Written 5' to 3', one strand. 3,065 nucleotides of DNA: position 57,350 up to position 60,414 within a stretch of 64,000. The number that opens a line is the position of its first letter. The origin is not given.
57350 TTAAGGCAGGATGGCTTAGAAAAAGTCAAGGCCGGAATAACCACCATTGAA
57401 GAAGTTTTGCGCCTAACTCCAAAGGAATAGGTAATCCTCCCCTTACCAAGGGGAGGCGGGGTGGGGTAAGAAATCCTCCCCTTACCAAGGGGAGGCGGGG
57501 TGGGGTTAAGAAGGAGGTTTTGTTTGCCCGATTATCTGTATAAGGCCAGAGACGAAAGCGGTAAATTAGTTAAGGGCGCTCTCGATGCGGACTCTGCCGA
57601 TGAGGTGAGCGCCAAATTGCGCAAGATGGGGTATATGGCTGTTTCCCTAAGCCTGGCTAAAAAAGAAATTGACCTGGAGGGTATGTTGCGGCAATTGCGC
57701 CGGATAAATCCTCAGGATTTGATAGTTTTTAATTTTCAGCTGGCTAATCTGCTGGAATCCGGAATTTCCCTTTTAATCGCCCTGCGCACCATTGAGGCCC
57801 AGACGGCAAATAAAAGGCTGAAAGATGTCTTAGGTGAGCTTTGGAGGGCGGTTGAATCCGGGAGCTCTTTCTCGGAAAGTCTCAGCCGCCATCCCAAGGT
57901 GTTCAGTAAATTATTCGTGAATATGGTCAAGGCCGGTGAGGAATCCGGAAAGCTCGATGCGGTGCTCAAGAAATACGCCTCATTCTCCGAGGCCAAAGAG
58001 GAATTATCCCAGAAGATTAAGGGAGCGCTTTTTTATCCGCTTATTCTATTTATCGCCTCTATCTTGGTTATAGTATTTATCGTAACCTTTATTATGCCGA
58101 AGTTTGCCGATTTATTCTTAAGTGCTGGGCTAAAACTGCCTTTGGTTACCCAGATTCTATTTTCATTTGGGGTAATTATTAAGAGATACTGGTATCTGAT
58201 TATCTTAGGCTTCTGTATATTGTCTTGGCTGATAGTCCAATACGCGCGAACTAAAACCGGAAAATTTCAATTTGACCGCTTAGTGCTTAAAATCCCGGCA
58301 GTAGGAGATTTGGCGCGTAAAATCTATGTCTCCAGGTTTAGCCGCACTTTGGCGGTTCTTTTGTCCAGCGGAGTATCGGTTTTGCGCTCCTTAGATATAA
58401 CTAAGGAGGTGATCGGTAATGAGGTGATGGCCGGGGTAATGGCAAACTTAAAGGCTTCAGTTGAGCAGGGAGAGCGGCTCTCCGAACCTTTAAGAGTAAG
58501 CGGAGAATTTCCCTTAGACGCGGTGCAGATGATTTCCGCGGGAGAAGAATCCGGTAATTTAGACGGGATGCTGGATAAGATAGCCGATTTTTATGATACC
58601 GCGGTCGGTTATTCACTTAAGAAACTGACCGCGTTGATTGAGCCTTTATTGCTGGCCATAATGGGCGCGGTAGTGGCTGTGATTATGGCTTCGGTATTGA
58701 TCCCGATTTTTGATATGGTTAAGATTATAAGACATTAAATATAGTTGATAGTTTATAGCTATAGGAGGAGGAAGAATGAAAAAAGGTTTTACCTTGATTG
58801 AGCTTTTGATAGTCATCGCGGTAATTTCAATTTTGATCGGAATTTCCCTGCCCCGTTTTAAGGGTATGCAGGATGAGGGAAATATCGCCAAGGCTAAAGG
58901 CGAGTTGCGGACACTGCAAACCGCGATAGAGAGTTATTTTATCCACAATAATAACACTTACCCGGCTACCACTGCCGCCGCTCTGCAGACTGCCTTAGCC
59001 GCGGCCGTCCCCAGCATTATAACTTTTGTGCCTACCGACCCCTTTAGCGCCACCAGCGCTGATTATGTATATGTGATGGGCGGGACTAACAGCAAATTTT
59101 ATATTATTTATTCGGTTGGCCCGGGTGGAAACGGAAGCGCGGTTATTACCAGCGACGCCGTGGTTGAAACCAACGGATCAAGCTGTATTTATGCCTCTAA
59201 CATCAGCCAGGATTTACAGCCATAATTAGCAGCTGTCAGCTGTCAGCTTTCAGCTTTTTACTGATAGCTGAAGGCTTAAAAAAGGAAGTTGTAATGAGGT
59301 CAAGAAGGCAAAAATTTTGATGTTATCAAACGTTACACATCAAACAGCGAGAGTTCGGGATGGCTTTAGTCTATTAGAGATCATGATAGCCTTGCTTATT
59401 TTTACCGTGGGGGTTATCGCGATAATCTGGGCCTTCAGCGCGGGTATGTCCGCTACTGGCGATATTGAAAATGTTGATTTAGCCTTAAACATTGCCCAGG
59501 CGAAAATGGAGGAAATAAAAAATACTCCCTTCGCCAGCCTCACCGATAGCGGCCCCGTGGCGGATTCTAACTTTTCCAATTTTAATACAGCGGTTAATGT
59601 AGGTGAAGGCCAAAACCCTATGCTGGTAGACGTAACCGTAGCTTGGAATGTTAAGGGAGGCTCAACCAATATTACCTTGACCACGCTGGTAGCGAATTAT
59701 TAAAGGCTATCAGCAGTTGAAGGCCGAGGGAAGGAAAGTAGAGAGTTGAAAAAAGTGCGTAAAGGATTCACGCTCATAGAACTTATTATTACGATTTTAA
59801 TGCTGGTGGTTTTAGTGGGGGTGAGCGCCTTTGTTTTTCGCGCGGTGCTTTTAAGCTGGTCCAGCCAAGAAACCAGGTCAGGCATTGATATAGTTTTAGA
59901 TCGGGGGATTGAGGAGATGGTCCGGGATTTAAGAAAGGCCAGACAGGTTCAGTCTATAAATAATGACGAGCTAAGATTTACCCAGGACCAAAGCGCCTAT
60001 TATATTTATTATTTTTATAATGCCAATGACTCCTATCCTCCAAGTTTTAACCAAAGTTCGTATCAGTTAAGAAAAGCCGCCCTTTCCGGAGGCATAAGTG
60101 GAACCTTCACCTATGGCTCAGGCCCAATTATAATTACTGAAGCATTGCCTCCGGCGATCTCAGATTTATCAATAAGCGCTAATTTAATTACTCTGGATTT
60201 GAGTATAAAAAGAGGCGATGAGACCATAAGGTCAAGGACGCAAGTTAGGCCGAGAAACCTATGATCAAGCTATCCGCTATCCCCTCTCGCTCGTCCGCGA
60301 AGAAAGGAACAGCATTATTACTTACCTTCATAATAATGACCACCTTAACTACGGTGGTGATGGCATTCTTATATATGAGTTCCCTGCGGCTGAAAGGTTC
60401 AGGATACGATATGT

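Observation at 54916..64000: Compact type IV-a pilus cluster with a PilM-PilN fusion, two receiver-only regulators, and no PilT or PilD in view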

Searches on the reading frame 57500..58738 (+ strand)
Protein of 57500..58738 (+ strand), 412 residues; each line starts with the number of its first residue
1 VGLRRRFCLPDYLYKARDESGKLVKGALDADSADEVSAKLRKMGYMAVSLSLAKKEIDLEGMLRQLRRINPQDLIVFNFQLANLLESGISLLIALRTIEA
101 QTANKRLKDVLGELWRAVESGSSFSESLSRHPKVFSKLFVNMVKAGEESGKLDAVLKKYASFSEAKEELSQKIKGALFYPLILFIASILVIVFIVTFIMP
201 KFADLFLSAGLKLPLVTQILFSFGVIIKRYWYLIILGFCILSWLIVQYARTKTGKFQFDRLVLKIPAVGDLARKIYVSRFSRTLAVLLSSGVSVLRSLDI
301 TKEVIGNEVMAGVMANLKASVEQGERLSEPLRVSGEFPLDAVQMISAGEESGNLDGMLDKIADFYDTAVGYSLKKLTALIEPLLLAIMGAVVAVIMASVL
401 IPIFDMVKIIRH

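Call 5: search_protein_families(library=pfam, proteins=[window:57500-58738:+], max_evalue=0.01)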
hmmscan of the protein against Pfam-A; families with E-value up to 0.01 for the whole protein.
window:57500-58738:+ (412 aa): 1 family
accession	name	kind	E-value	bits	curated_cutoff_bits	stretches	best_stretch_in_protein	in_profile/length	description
PF00482.28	T2SSF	-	9.6e-61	203.7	25.2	2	80-200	4-125/125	Type II secretion system (T2SS), protein F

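Call 10: search_protein_families(library=ncbifam, proteins=[window:57500-58738:+], max_evalue=0.01)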
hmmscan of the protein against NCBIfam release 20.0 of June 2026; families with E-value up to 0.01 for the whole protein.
window:57500-58738:+ (412 aa): 6 families
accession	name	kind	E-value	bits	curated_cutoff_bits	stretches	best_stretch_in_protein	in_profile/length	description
TIGR02120.1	GspF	equivalog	3.6e-112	375.5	424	1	12-409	1-400/401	type II secretion system inner membrane protein GspF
NF052607.1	T4PiliAsmPilCThrm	equivalog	4.7e-105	352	700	1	10-408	2-402/406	type IV pilus assembly protein PilC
NF052606.1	T4PiliAsmPilCMyx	equivalog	8.2e-93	311.5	700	1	9-410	19-418/419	type IV pilus assembly protein PilC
NF047826.1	T3SSXpsF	equivalog_domain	8.6e-78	261.9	650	1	10-410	2-404/405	type II secretion system protein XpsF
NF007861.0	PRK10573.1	equivalog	3.2e-74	250.4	401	1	12-410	7-398/401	protein transport protein HofC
NF041012.2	T4P_ComGB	equivalog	3.9e-46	157.9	240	1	79-407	8-331/332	competence type IV pilus assembly protein ComGB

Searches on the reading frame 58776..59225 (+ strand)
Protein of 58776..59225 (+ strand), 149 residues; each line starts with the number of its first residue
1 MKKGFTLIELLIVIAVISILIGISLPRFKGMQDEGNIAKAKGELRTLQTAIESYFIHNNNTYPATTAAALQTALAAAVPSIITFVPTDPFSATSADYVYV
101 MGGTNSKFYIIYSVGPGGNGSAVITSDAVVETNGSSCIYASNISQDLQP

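Call 5: search_protein_families(library=pfam, proteins=[window:58776-59225:+], max_evalue=0.01)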
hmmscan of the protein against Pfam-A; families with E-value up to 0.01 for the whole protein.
window:58776-59225:+ (149 aa): 2 families
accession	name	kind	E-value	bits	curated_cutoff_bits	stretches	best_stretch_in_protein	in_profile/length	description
PF07963.17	N_methyl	-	7e-08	32.2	21.2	1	2-24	4-26/27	Prokaryotic N-terminal methylation motif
PF08334.16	T2SSG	-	2.4e-06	28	21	1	30-119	4-95/108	Type II secretion system (T2SS), protein G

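Call 10: search_protein_families(library=ncbifam, proteins=[window:58776-59225:+], max_evalue=0.01)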
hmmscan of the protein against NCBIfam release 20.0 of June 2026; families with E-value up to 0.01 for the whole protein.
window:58776-59225:+ (149 aa): 12 families
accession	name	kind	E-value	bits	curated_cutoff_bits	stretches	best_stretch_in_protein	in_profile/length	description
TIGR01710.1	typeII_sec_gspG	equivalog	1.2e-15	57.7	88.85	1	3-119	1-120/134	type II secretion system major pseudopilin GspG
NF041775.1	typeIV_PilA_Myxo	equivalog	6.5e-11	42.6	400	1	3-58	11-66/214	type IV pilin protein PilA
NF041013.1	T4P_ComGE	equivalog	2.4e-09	37.1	49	1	2-61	3-64/83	competence type IV pilus minor pilin ComGE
NF040999.1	pilin_ComGC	equivalog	1.2e-08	35.1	75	1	2-62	1-61/84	competence type IV pilus major pilin ComGC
TIGR02532.1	IV_pilin_GFxxxE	domain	1.7e-08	33.9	16.3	1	2-23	1-22/24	prepilin-type N-terminal cleavage/methylation domain-containing protein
NF007862.0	PRK10574.1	equivalog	3.5e-07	30.4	138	1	2-58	4-60/145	prepilin peptidase-dependent pilin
TIGR01708.2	typeII_sec_gspH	equivalog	1.3e-06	28.6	80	1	3-48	2-48/169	type II secretion system minor pseudopilin GspH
TIGR02596.1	TIGR02596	subfamily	7.5e-05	22.9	70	1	5-31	1-27/196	Verru_Chthon cassette protein D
NF007800.0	PRK10506.1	equivalog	0.00043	20.2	158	1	2-49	8-55/163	prepilin peptidase-dependent protein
NF040982.1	ComGD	equivalog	0.00046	20.6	70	1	2-30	1-29/139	competence type IV pilus minor pilin ComGD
TIGR02599.1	TIGR02599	subfamily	0.00047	19.5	256.5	1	4-53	1-51/361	Verru_Chthon cassette protein C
NF041002.1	pilin_ComGF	equivalog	0.0036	17.5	80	1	2-29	1-28/139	competence type IV pilus minor pilin ComGF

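Call 54: search_solved_structures(query=window:58776-59225:+, max_evalue=1)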
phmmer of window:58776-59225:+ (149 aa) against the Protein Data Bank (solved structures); distinct sequences matched with E-value up to 1: 52.
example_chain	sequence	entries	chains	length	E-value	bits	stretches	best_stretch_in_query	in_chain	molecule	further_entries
7tgg_A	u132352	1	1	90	1.8e-11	47.3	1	2-64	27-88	Geopilin domain 1 protein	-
9egp_A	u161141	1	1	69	2.5e-10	43.6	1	2-58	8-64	Geopilin domain 1 protein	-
2m7g_A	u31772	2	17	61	6.8e-10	42.2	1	5-64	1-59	Geopilin domain 1 protein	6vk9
8pfb_G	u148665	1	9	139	3.7e-07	33.3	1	5-127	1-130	Type IV pilin PilE1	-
6xxd_A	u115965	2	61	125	8e-07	32.3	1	5-109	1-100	PilA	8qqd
5wda_A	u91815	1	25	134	1.2e-06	31.7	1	5-79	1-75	General secretion pathway protein G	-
8tj2_C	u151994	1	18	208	1.4e-06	31.5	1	5-58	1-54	Type IV major pilin protein PilA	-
1oqw_A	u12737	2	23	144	1.9e-05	27.8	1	5-107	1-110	Fimbrial protein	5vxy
8tob_GA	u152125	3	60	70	2.6e-05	27.3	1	6-57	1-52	Fimbrial protein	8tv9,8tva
6xxe_A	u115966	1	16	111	4.5e-05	26.6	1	5-47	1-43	Uncharacterized protein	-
8qqj_J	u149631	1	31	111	4.8e-05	26.5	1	5-49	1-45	Type IV narrow pilus major component PilA5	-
5kua_A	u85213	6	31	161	0.00016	24.8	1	5-69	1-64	pilin | Neisseria meningitidis PilE variant SB-GATDH | Neisseria meningitidis PilE, SB-DATDH variant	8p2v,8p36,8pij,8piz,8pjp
8p3b_A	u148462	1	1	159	0.00017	24.7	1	5-69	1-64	Fimbrial protein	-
2hi2_A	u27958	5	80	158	0.00021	24.4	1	5-68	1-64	Fimbrial protein | PilA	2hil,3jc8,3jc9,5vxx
1ay2_A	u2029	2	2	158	0.00023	24.3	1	5-68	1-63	TYPE 4 PILIN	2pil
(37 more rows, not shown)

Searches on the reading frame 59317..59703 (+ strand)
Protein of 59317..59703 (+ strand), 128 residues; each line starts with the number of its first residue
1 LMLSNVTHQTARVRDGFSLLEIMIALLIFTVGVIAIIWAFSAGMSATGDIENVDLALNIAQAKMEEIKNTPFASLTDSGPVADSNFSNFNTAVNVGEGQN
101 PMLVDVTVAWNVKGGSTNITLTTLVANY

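Call 5: search_protein_families(library=pfam, proteins=[window:59317-59703:+], max_evalue=0.01)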
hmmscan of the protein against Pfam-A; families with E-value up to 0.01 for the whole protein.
window:59317-59703:+ (128 aa): 1 family
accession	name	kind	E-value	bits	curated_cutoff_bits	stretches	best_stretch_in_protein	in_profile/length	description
PF07963.17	N_methyl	-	1.4e-05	24.9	21.2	1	14-36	4-26/27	Prokaryotic N-terminal methylation motif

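Call 10: search_protein_families(library=ncbifam, proteins=[window:59317-59703:+], max_evalue=0.01)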
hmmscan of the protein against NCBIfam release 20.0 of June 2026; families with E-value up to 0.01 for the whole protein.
window:59317-59703:+ (128 aa): 4 families
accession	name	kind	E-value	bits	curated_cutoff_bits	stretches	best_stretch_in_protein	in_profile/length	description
TIGR01707.1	gspI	equivalog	1e-08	35.6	44.35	1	16-80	1-67/101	type II secretion system minor pseudopilin GspI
TIGR02523.1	type_IV_pilV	equivalog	2e-08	34.8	52.2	1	16-76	3-63/139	type IV pilus modification protein PilV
NF041013.1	T4P_ComGE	equivalog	7.5e-05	22.8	49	1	16-68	5-57/83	competence type IV pilus minor pilin ComGE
TIGR02532.1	IV_pilin_GFxxxE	domain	0.00015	21.4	16.3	1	15-36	2-23/24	prepilin-type N-terminal cleavage/methylation domain-containing protein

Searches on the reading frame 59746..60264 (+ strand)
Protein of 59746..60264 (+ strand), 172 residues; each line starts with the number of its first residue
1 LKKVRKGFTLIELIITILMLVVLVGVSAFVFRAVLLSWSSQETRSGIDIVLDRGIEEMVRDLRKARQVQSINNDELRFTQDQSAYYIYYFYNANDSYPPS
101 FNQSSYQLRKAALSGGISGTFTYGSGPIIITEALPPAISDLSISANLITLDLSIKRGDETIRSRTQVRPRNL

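Call 5: search_protein_families(library=pfam, proteins=[window:59746-60264:+], max_evalue=0.01)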
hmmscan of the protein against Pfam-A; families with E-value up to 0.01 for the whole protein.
window:59746-60264:+ (172 aa): 1 family
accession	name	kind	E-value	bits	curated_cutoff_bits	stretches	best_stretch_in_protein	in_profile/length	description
PF07963.17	N_methyl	-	2.2e-05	24.3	21.2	1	3-26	2-25/27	Prokaryotic N-terminal methylation motif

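Call 10: search_protein_families(library=ncbifam, proteins=[window:59746-60264:+], max_evalue=0.01)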
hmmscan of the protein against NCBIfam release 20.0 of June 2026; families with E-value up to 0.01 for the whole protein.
window:59746-60264:+ (172 aa): 3 families
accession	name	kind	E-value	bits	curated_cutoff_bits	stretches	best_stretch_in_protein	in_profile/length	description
TIGR02532.1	IV_pilin_GFxxxE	domain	9.1e-05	22.2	16.3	1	5-26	1-22/24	prepilin-type N-terminal cleavage/methylation domain-containing protein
NF007848.0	PRK10557.1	equivalog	0.0028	17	120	1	2-108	7-118/192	prepilin peptidase-dependent protein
NF041002.1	pilin_ComGF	equivalog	0.0033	17.6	80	1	6-92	2-88/139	competence type IV pilus minor pilin ComGF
